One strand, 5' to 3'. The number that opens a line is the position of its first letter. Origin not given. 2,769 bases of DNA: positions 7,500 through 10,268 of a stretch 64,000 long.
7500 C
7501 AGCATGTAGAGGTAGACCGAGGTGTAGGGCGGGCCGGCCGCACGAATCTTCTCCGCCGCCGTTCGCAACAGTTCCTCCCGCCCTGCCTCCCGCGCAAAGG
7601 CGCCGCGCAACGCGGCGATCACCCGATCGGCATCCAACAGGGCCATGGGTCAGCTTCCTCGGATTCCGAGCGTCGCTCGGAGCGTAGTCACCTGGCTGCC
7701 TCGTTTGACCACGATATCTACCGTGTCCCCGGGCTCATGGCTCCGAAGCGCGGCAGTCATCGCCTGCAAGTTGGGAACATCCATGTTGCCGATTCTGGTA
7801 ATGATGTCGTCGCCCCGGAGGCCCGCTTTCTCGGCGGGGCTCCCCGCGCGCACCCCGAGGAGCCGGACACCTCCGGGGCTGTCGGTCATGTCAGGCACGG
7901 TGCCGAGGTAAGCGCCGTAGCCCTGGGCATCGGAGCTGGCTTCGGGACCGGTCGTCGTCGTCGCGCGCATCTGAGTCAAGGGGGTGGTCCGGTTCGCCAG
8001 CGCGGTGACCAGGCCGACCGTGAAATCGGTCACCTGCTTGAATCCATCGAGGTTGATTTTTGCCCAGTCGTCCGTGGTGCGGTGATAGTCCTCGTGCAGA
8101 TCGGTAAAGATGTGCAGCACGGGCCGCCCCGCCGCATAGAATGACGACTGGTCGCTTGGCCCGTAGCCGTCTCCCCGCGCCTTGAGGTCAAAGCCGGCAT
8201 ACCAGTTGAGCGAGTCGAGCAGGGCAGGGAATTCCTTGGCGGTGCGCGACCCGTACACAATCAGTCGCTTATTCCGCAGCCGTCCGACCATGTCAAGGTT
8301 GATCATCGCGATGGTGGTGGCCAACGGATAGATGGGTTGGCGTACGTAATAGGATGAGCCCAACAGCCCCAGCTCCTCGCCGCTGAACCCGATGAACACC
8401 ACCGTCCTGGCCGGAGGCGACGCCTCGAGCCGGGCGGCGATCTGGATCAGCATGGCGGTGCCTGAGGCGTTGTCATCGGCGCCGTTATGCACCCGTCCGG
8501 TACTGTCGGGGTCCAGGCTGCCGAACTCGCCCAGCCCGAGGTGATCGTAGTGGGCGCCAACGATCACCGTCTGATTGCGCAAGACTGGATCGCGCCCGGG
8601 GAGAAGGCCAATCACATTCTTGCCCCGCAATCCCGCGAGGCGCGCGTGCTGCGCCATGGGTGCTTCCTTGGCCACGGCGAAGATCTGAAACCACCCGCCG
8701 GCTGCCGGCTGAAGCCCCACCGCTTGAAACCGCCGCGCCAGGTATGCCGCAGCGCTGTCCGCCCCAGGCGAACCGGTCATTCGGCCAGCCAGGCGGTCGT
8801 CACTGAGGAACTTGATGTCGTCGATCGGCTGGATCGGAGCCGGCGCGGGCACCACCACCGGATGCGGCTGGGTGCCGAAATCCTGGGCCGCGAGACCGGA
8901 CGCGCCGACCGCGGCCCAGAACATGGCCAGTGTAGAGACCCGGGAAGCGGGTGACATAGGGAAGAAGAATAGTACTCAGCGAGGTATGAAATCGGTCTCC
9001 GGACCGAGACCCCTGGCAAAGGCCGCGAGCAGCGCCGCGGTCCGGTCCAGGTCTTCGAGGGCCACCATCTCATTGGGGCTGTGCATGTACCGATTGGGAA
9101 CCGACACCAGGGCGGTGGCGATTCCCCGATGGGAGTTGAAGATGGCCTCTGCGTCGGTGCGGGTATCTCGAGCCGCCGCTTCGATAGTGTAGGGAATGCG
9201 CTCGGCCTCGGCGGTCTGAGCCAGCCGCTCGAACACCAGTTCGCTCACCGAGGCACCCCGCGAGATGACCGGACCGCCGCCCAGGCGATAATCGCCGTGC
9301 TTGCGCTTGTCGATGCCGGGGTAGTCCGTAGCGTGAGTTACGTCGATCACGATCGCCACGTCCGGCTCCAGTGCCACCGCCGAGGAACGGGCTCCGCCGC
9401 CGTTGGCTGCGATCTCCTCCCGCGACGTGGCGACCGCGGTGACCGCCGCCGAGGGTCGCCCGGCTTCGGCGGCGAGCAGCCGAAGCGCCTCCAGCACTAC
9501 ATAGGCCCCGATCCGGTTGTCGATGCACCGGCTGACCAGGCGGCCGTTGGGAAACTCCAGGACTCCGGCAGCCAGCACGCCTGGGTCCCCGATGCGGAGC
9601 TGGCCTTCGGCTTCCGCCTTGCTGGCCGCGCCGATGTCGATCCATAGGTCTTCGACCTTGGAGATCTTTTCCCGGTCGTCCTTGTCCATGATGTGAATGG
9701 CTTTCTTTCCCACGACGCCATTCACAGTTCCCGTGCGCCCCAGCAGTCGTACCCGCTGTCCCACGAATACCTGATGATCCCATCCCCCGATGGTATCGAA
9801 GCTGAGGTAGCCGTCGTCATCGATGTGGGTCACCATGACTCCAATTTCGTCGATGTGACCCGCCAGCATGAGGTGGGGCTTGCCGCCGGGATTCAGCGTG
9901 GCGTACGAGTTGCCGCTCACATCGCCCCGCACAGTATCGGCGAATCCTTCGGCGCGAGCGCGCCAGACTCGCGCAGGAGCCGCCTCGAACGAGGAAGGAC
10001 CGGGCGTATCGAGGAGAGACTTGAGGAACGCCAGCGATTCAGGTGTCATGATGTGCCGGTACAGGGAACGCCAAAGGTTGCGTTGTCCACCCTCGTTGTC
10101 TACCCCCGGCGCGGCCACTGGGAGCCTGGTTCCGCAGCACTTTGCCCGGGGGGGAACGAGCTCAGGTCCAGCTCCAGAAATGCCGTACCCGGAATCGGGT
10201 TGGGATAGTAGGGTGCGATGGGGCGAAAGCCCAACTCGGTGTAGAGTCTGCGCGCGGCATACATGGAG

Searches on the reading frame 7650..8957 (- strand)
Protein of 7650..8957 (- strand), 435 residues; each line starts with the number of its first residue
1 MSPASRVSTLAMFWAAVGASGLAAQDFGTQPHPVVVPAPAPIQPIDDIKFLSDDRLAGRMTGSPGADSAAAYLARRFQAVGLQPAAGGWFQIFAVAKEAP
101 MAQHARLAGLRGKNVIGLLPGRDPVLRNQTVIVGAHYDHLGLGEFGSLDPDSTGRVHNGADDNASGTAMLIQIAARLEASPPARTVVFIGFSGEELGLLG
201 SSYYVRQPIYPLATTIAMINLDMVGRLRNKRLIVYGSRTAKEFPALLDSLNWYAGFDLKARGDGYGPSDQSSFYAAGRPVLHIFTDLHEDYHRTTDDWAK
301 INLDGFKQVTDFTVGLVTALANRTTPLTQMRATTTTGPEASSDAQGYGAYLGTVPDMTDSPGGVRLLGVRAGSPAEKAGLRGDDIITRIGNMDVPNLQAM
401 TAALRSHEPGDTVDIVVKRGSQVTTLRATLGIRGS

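Call 32: search_protein_families(library=pfam, proteins=[window:7650-8957:-], max_evalue=0.00001)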
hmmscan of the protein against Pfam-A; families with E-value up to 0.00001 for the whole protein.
window:7650-8957:- (435 aa): 4 families
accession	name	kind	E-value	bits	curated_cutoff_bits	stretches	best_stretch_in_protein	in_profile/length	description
PF04389.22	Peptidase_M28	-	4.4e-43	147.7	21.3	1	114-313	1-189/193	Peptidase family M28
PF13180.12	PDZ_2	-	7e-12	45.9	27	1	350-429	2-79/80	PDZ domain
PF17820.7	PDZ_6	-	5.3e-07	29.7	27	1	368-419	4-54/54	PDZ domain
PF00595.29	PDZ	-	2.1e-06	28.5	23.2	1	363-417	26-80/81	PDZ domain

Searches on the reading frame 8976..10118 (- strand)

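Call 32: search_protein_families(library=pfam, proteins=[window:8976-10118:-], max_evalue=0.00001)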
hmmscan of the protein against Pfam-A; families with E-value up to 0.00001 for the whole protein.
window:8976-10118:- (380 aa): 2 families
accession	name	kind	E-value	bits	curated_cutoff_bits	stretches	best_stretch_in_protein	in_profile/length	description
PF05343.19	Peptidase_M42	-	2.8e-79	266.7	23.2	1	69-363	1-292/292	M42 glutamyl aminopeptidase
PF01546.33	Peptidase_M20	-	9e-08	32.7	24.6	1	191-368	25-204/206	Peptidase family M20/M25/M40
